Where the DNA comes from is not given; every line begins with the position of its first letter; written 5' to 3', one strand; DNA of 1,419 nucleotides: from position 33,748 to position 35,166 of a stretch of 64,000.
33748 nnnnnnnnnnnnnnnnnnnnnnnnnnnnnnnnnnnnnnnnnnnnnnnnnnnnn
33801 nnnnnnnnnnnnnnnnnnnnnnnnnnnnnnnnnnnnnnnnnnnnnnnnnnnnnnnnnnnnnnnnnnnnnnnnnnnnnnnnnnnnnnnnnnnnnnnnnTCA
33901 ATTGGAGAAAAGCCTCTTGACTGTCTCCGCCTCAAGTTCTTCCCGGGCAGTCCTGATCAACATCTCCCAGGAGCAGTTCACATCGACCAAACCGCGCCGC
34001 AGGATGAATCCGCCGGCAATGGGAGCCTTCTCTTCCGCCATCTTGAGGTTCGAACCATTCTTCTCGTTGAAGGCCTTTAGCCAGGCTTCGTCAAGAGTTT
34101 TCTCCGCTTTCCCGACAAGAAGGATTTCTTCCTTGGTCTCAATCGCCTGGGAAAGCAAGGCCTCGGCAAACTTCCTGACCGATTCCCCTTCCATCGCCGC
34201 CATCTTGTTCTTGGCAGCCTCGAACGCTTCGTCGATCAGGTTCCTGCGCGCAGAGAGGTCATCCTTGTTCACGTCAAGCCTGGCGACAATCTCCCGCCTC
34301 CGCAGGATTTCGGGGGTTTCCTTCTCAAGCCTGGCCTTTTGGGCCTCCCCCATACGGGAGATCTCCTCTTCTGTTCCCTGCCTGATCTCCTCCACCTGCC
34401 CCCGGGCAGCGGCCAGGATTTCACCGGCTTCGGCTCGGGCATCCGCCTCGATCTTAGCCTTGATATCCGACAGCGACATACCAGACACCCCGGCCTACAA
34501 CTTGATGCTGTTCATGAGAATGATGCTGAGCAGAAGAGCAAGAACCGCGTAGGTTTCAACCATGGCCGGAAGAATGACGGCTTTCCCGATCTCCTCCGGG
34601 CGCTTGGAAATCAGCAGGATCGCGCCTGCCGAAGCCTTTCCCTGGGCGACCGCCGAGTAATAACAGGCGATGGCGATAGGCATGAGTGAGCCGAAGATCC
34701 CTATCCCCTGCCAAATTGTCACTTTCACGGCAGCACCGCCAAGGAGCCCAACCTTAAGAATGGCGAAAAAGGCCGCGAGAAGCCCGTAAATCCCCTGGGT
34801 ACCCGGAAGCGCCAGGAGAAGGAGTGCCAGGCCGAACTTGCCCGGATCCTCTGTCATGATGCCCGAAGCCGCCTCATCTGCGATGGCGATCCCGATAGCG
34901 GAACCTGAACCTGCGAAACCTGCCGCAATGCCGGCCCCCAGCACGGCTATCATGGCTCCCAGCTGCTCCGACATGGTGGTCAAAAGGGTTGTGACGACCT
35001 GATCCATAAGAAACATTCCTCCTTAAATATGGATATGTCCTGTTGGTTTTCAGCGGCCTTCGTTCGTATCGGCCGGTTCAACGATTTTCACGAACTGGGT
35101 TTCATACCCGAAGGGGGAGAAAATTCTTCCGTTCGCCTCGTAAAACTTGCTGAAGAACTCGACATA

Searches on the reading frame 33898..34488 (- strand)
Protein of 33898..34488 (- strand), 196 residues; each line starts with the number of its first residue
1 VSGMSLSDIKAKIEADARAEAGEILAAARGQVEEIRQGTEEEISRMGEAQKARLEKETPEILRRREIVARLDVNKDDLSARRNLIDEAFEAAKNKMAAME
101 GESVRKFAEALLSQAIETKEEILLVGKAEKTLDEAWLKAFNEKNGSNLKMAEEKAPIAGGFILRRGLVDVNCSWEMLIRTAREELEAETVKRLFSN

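Call 63: search_protein_families(library=pfam, proteins=[window:33898-34488:-], max_evalue=0.00001)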
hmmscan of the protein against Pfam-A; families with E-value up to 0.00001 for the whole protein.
window:33898-34488:- (196 aa): 1 family
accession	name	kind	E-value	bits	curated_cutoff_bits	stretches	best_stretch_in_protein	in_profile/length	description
PF01991.23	vATP-synt_E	-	5.9e-08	32.8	24.2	1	12-194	1-199/199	ATP synthase (E/31 kDa) subunit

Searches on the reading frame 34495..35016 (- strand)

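Call 63: search_protein_families(library=pfam, proteins=[window:34495-35016:-], max_evalue=0.00001)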
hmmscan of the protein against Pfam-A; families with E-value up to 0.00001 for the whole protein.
window:34495-35016:- (173 aa): 1 family
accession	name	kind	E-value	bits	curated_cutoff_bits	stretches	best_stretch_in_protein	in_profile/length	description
PF00137.26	ATP-synt_C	-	1.5e-26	92.8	24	2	26-84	1-59/60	ATP synthase subunit C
